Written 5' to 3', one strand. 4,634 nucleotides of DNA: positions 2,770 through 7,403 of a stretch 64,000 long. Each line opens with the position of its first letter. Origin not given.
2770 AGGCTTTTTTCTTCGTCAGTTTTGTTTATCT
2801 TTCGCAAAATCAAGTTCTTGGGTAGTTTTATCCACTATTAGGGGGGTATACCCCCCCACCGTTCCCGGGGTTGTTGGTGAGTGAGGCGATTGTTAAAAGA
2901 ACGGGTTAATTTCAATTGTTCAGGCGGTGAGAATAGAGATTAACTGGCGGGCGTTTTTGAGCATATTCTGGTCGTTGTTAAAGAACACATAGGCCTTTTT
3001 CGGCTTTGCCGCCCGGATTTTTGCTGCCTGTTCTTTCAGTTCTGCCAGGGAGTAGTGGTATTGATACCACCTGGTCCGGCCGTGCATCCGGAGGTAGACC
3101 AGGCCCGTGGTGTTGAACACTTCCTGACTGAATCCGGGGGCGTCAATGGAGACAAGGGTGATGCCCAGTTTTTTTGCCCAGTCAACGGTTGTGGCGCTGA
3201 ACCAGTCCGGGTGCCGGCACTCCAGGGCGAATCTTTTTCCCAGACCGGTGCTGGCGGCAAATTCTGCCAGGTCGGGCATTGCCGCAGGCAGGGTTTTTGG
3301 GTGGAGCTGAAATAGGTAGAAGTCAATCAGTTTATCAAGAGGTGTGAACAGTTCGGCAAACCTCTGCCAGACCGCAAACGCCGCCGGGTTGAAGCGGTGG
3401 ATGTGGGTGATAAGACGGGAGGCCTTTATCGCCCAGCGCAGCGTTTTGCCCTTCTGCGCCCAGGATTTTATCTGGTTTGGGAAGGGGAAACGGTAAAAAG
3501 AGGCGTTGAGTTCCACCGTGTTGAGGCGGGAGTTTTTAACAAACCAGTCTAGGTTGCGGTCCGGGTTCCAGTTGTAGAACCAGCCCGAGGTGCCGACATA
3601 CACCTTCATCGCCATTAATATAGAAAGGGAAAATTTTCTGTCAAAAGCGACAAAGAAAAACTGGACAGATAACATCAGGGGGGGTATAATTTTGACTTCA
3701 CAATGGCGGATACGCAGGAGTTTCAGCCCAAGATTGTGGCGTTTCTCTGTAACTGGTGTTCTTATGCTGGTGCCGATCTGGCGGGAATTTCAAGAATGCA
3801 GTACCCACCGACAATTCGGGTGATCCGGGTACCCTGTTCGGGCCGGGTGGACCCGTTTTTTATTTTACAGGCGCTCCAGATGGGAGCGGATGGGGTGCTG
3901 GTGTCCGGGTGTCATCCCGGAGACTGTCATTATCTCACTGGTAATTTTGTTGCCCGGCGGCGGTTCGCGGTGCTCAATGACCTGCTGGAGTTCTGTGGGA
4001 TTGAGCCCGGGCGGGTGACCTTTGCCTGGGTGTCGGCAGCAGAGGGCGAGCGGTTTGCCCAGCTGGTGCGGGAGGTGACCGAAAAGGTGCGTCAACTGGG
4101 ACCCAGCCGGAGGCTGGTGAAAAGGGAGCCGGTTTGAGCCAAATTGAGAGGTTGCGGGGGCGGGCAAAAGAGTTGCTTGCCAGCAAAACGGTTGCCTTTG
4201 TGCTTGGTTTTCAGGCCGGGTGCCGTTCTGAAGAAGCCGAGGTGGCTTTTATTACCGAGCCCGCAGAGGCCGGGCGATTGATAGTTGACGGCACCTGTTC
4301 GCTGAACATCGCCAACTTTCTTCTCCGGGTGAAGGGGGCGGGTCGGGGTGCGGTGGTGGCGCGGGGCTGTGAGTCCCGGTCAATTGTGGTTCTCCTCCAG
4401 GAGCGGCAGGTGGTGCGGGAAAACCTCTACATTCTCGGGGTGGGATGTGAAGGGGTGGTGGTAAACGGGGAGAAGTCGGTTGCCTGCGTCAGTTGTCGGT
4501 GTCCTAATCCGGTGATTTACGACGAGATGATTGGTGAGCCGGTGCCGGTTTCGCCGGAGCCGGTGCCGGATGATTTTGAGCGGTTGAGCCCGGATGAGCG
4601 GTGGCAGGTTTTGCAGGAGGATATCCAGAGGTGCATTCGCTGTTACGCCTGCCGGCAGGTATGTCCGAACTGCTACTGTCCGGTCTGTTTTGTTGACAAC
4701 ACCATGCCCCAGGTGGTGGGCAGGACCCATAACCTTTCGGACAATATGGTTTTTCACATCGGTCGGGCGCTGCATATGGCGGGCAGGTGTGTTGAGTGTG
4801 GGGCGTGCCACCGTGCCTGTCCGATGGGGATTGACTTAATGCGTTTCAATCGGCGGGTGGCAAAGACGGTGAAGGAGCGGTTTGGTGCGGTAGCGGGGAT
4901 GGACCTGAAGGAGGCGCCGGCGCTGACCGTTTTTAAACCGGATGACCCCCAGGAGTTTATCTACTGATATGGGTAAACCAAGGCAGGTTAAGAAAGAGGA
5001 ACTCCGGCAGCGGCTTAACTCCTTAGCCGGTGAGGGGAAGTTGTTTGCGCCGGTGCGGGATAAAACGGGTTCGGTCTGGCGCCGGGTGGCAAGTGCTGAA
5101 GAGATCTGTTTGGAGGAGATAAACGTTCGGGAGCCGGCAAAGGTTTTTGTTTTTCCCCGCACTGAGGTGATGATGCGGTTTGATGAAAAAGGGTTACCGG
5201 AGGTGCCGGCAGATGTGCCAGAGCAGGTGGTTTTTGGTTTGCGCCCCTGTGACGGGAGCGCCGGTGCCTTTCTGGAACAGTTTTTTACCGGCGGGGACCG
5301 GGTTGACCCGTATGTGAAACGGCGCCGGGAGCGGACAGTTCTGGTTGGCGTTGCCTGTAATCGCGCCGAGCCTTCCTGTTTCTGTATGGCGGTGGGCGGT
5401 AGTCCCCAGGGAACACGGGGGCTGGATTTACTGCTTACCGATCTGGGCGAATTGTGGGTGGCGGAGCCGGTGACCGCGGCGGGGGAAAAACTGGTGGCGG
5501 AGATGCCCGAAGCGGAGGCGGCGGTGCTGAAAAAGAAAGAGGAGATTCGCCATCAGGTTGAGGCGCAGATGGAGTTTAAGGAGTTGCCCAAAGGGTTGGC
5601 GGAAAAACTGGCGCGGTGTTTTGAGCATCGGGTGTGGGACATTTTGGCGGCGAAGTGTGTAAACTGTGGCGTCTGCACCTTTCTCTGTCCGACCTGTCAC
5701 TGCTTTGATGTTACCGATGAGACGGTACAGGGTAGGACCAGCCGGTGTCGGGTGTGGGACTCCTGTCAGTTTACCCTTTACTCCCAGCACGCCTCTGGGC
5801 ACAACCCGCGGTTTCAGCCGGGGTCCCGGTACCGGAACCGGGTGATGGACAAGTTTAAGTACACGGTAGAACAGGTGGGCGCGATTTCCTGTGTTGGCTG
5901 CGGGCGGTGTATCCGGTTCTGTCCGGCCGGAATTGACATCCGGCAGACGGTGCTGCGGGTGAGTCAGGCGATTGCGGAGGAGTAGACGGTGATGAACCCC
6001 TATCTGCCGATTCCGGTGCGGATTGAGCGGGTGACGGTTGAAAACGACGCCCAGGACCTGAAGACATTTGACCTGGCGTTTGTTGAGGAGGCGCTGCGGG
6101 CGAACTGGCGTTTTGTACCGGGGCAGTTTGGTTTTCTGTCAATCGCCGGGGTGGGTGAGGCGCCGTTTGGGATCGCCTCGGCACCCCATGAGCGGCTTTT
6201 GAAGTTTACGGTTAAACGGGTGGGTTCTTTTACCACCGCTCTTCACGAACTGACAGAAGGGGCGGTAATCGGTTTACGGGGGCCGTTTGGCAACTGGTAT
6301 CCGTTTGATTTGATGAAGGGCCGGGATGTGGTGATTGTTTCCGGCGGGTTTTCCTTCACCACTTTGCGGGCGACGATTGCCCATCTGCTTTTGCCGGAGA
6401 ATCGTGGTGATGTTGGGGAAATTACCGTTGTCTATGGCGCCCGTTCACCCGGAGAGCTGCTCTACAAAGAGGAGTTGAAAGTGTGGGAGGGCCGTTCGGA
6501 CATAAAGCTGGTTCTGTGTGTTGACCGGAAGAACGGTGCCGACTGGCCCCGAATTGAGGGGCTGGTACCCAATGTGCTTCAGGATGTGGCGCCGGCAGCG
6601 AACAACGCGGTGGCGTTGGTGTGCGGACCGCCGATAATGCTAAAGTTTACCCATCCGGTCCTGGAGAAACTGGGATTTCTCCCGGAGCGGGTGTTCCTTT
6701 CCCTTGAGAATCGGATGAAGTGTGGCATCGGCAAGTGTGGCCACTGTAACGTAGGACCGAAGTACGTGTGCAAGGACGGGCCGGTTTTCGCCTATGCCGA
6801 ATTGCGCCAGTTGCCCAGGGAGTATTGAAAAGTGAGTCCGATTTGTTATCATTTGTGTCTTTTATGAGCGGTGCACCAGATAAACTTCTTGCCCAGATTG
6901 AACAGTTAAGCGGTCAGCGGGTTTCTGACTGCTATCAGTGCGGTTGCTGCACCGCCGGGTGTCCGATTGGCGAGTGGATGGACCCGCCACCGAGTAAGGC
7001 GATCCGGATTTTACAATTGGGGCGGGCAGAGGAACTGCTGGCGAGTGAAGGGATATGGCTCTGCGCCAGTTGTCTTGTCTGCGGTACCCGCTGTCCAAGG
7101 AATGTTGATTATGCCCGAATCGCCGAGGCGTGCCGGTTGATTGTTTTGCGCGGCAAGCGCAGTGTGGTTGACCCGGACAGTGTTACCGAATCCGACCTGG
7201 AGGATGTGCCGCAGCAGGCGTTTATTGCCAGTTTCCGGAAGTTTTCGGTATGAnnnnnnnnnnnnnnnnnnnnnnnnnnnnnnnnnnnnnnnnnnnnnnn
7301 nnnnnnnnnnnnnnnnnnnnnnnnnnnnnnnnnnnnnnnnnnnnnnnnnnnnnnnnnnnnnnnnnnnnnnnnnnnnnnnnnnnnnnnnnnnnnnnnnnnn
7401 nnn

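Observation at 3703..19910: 16-kb translationally coupled Hdr/Flx-like supercluster: candidate NAD(P)H-linked electron-bifurcating complex with duplicated, fused subunits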

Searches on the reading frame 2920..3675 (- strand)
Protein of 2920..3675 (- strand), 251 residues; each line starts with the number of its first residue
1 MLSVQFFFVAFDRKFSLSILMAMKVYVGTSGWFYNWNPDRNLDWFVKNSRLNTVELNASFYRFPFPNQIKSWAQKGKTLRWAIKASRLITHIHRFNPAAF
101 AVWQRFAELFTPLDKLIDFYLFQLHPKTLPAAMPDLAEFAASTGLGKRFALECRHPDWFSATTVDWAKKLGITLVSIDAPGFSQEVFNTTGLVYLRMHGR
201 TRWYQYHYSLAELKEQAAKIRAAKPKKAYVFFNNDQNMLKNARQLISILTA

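Call 37: search_protein_families(library=pfam, proteins=[window:2920-3675:-], max_evalue=0.00001)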
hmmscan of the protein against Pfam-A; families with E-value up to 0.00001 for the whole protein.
window:2920-3675:- (251 aa): 1 family
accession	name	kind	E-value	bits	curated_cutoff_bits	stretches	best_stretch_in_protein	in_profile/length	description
PF01904.24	DUF72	-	7e-46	157.4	25.3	1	41-246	10-215/217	Protein of unknown function DUF72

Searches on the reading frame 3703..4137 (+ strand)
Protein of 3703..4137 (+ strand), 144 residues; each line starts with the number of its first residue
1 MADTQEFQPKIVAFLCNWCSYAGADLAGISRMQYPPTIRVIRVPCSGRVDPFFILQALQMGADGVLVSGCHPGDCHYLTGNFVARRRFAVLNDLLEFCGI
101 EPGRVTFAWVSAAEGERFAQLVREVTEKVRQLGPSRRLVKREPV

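Call 3: search_protein_families(library=pfam, proteins=[window:3703-4137:+], max_evalue=0.001)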
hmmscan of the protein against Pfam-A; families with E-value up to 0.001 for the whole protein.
window:3703-4137:+ (144 aa): 1 family
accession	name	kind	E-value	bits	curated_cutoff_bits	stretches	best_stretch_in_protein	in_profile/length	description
PF02662.21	FlpD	-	3.8e-56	188.8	22.3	1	11-133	1-123/123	Methyl-viologen-reducing hydrogenase, delta subunit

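Call 5: search_protein_families(library=ncbifam, proteins=[window:3703-4137:+], max_evalue=0.00001)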
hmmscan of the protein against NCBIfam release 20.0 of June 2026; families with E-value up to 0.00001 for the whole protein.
window:3703-4137:+ (144 aa): 3 families
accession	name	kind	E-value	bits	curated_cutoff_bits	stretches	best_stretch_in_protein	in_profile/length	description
NF040770.1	hetero_SS_HdrA2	exception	7.3e-55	186.4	1100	1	4-135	643-774/777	CoB-CoM heterodisulfide reductase HdrA2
NF045873.1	F420_non_VhuD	exception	6.5e-41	139.5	215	1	9-135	2-128/132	F420-non-reducing hydrogenase iron-sulfur subunit VhuD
NF041891.1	hdrA_Methbact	equivalog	1.1e-13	50.3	1300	1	3-131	638-760/762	ferredoxin:CoB-CoM heterodisulfide reductase subunit HdrA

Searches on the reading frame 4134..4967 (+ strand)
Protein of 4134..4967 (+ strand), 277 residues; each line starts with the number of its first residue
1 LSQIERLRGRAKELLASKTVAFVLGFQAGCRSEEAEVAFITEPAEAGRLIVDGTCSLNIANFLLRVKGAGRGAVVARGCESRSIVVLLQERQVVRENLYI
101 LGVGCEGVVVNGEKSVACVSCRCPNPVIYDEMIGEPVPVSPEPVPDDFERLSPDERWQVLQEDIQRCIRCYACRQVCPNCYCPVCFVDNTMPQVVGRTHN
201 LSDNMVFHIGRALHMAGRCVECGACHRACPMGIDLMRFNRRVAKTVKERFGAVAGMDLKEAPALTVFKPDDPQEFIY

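Call 3: search_protein_families(library=pfam, proteins=[window:4134-4967:+], max_evalue=0.001)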
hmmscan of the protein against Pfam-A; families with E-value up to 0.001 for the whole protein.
window:4134-4967:+ (277 aa): 8 families
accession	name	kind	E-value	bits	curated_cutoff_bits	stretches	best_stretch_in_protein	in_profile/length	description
PF13183.11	Fer4_8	-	1.2e-06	29.4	27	1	164-233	2-68/68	4Fe-4S dicluster domain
PF13534.11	Fer4_17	-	5.5e-06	27.3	22.2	1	166-234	1-61/61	4Fe-4S dicluster domain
PF12797.12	Fer4_2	-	7.3e-06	26.1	24.5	1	163-178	6-21/22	4Fe-4S binding domain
PF13187.11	Fer4_9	-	1e-05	25.9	27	0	204-232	34-50/52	4Fe-4S dicluster domain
PF12838.12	Fer4_7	-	2.8e-05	24.9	27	1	218-233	1-16/52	4Fe-4S dicluster domain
PF00037.32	Fer4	-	5.6e-05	23.2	21.1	0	217-232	6-21/24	4Fe-4S binding domain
PF13237.11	Fer4_10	-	0.00018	21.8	25.5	1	216-237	6-22/53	4Fe-4S dicluster domain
PF14697.11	Fer4_21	-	0.00051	20.6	35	0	218-246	7-37/59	4Fe-4S dicluster domain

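Call 5: search_protein_families(library=ncbifam, proteins=[window:4134-4967:+], max_evalue=0.00001)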
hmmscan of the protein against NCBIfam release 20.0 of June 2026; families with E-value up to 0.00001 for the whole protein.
window:4134-4967:+ (277 aa): 2 families
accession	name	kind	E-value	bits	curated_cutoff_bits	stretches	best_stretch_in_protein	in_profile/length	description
NF045670.1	quin_L_LdhH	equivalog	3.1e-07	29.1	800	1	162-251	301-388/706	L-lactate dehydrogenase (quinone) large subunit LdhH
TIGR00273.1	TIGR00273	equivalog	9.6e-06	24.7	444.8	0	163-256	291-381/432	LutB/LldF family L-lactate oxidation iron-sulfur protein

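Call 23: search_solved_structures(query=window:4134-4967:+, max_evalue=1)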
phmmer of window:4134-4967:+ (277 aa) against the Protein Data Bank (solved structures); distinct sequences matched with E-value up to 1: 10.
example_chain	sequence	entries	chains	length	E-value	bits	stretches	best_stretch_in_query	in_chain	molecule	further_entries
7bkb_E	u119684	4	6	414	5.4e-20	75.2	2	147-259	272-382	Formate dehydrogenase, beta subunit (F420)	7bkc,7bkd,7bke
9t1s_M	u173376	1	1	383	9.3e-20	74.4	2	122-264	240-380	formate dehydrogenase (coenzyme F420)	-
8rvu_E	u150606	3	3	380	4.1e-19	72.3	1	153-261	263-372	Formate dehydrogenase, beta subunit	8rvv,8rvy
2fug_9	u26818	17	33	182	0.0045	19.7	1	162-241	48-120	NADH-quinone oxidoreductase chain 9 | NADH-QUINONE OXIDOREDUCTASE SUBUNIT 9 | NADH-quinone oxidoreductase subunit I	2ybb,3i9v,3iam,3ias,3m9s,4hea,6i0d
7t2r_A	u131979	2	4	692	0.013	18.2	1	157-237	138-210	NiFe hydrogenase subunit A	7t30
8e9g_I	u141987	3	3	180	0.016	17.9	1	132-235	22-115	NADH-quinone oxidoreductase subunit I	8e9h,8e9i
8b6g_CB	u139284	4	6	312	0.075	15.7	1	136-237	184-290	Succinate dehydrogenase (quinone) | succinate dehydrogenase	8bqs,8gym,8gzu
1clf_A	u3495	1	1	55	0.1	15.2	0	216-234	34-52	FERREDOXIN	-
8ahx_C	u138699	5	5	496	0.69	12.5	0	131-251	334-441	Ion-translocating oxidoreductase complex subunit C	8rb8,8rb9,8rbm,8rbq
5odc_C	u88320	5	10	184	0.82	12.3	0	161-186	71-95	Heterodisulfide reductase, subunit C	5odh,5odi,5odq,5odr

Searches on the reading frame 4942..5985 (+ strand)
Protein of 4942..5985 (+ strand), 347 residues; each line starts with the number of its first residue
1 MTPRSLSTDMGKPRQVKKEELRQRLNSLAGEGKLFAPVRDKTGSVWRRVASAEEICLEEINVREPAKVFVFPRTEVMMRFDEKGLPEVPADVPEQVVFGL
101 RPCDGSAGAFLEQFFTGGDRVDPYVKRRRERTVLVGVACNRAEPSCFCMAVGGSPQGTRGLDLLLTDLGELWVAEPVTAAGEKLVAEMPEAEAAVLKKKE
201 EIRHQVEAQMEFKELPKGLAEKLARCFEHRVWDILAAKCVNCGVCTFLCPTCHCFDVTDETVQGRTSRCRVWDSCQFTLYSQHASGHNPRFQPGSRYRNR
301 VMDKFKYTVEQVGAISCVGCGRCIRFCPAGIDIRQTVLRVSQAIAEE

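Call 3: search_protein_families(library=pfam, proteins=[window:4942-5985:+], max_evalue=0.001)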
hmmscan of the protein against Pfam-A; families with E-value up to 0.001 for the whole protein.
window:4942-5985:+ (347 aa): 10 families
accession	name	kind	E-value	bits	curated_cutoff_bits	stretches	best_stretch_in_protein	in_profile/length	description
PF17179.9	Fer4_22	-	3.6e-31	108.3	27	1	238-331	1-95/95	4Fe-4S dicluster domain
PF13237.11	Fer4_10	-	9.7e-07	29.1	25.5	1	316-329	8-21/53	4Fe-4S dicluster domain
PF12797.12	Fer4_2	-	5.4e-06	26.5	24.5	0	236-251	7-22/22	4Fe-4S binding domain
PF00037.32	Fer4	-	5.4e-06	26.4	21.1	0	317-330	8-21/24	4Fe-4S binding domain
PF12838.12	Fer4_7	-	5.3e-05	24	27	0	238-331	1-52/52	4Fe-4S dicluster domain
PF13746.11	Fer4_18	-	0.0001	22.9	27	1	297-336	41-80/114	4Fe-4S dicluster domain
PF13534.11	Fer4_17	-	0.00012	23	22.2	0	296-332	20-61/61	4Fe-4S dicluster domain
PF13183.11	Fer4_8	-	0.00013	22.8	27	0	237-331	3-68/68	4Fe-4S dicluster domain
PF14697.11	Fer4_21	-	0.00041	20.9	35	0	316-329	40-53/59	4Fe-4S dicluster domain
PF25160.1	LdpA_Fe-S-bd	-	0.00092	19.4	27.6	0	311-330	22-41/49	LdpA Fe-S cluster-binding domain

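Call 5: search_protein_families(library=ncbifam, proteins=[window:4942-5985:+], max_evalue=0.00001)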
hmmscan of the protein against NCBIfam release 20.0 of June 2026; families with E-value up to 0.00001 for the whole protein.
window:4942-5985:+ (347 aa): 3 families
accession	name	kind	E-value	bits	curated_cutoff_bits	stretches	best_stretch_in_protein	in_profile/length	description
NF040829.1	sulfhyd_ShyB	equivalog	4.8e-50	170.4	690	1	16-335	6-324/334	NAD(P)-dependent hydrogenase/sulfhydrogenase 2 subunit beta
NF040833.1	sulfhyd_HydB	equivalog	2.6e-46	158.2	750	1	17-337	7-332/367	NADPH-dependent hydrogenase/sulfhydrogenase 1 subunit beta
TIGR02910.1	sulfite_red_A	equivalog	5.3e-41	141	323.15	1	15-346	4-332/334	anaerobic sulfite reductase subunit AsrA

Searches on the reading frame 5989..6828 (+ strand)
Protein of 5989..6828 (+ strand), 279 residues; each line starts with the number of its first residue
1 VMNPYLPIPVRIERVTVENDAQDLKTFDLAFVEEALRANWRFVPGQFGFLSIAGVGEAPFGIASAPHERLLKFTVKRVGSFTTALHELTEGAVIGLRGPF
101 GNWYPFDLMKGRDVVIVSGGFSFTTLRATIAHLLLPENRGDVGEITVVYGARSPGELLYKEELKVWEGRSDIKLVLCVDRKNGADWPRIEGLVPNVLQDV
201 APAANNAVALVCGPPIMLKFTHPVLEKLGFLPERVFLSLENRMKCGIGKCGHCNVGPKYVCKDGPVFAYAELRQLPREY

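Call 3: search_protein_families(library=pfam, proteins=[window:5989-6828:+], max_evalue=0.001)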
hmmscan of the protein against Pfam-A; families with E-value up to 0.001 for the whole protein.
window:5989-6828:+ (279 aa): 2 families
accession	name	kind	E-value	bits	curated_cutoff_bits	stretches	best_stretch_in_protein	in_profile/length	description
PF10418.14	DHODB_Fe-S_bind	-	5.4e-12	45.7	23.9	1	240-272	1-40/41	Iron-sulfur cluster binding domain of dihydroorotate dehydrogenase B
PF00175.26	NAD_binding_1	-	3.9e-11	44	22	1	117-222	2-108/109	Oxidoreductase NAD-binding domain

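Call 5: search_protein_families(library=ncbifam, proteins=[window:5989-6828:+], max_evalue=0.00001)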
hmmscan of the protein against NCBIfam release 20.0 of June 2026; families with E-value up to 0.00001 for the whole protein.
window:5989-6828:+ (279 aa): 19 families
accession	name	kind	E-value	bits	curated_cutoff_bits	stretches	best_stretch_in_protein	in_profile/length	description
NF006220.0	PRK08345.1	subfamily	1.9e-66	224.3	395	1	2-271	5-286/294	cytochrome-c3 hydrogenase subunit gamma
NF040835.1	sulfhyd_HydG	equivalog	5.3e-54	183.4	650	1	3-272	13-284/292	NADPH-dependent hydrogenase/sulfhydrogenase 1 subunit gamma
TIGR02911.1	sulfite_red_B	equivalog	3.6e-53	180.3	288.6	1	39-275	28-259/261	anaerobic sulfite reductase subunit AsrB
NF040830.1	sulfhyd_ShyC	equivalog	4.7e-53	180.2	600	1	2-271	1-280/288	NAD(P)-dependent hydrogenase/sulfhydrogenase 2 subunit gamma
NF000796.0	PRK00054.1-1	equivalog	2.6e-42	144.8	224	1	18-274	12-237/254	dihydroorotate dehydrogenase electron transfer subunit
NF000798.0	PRK00054.1-3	equivalog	2.3e-19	70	219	1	37-270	26-240/244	dihydroorotate dehydrogenase electron transfer subunit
NF004862.0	PRK06222.1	subfamily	4.2e-18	65.8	220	1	37-268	23-244/281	sulfide/dihydroorotate dehydrogenase-like FAD/NAD-binding protein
NF058606.1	GlBtMonoRdsGbcB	equivalog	4.2e-16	58.8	500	1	15-230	19-237/362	glycine betaine monooxygenase reductase subunit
NF000799.0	PRK00054.1-4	equivalog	5.6e-16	58.4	314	1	73-271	69-255/258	dihydroorotate dehydrogenase electron transfer subunit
NF009414.0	PRK12778.1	equivalog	2.7e-15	55.7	1103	1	38-268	24-244/752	bifunctional dihydroorotate dehydrogenase B NAD binding subunit/NADPH-dependent glutamate synthase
NF000797.0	PRK00054.1-2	equivalog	1.9e-13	50.3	270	1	72-269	75-262/267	dihydroorotate dehydrogenase electron transfer subunit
NF040810.1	BenC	equivalog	7.8e-12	45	430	1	34-234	126-324/333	benzoate 1,2-dioxygenase electron transfer component BenC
NF045803.1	MethMoxFADbindMmoC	equivalog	4.8e-11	42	500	1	36-237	134-337/343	aromatic/alkene monooxygenase hydroxylase FAD-binding subunit MmoC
TIGR01941.1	nqrF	equivalog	1.2e-10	40.9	295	1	62-237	227-400/405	NADH:ubiquinone reductase (Na(+)-transporting) subunit F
NF009805.0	PRK13289.1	equivalog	8.5e-09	34.8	432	1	41-235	184-387/399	NO-inducible flavohemoprotein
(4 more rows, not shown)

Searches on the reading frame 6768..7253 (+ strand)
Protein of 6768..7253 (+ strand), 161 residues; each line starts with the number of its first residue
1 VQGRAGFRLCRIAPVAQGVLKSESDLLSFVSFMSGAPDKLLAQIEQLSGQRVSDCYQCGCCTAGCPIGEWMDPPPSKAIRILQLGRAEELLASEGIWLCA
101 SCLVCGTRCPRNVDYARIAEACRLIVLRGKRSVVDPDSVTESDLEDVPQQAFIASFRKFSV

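Call 3: search_protein_families(library=pfam, proteins=[window:6768-7253:+], max_evalue=0.001)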
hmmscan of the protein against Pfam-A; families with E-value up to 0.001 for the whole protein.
window:6768-7253:+ (161 aa): 3 families
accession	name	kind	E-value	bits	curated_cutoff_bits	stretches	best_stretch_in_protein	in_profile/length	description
PF13534.11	Fer4_17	-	1.4e-10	42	22.2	1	55-114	2-61/61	4Fe-4S dicluster domain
PF13183.11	Fer4_8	-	6.1e-10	39.9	27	1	52-113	2-68/68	4Fe-4S dicluster domain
PF13187.11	Fer4_9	-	2.2e-06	28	27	1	54-112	1-50/52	4Fe-4S dicluster domain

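Call 5: search_protein_families(library=ncbifam, proteins=[window:6768-7253:+], max_evalue=0.00001)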
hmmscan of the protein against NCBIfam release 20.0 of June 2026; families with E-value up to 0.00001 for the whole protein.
window:6768-7253:+ (161 aa): 7 families
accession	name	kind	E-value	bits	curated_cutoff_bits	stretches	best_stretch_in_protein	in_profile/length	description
NF038018.1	qmoC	equivalog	2.3e-15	57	300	1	42-128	7-93/360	quinone-interacting membrane-bound oxidoreductase complex subunit QmoC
TIGR03290.1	CoB_CoM_SS_C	equivalog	4.2e-15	56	160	1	53-128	2-77/144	CoB--CoM heterodisulfide reductase subunit C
NF041779.1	hetero_SS_HdrC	equivalog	8e-12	45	350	1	52-127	30-104/198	ferredoxin:CoB-CoM heterodisulfide reductase subunit HdrC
NF041890.1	hdrC_Methbact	equivalog_domain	1.1e-09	38.2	270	1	39-120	15-95/192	ferredoxin:CoB-CoM heterodisulfide reductase subunit HdrC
NF008369.0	PRK11168.1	equivalog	9.5e-07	28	278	1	49-124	7-85/401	anaerobic glycerol-3-phosphate dehydrogenase subunit C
NF008434.0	PRK11274.1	equivalog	3.2e-06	26.3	333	1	52-127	22-103/409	glycolate oxidase subunit GlcF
TIGR00384.1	dhsB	subfamily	6.1e-06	25.8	88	0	48-117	135-216/222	succinate dehydrogenase and fumarate reductase iron-sulfur protein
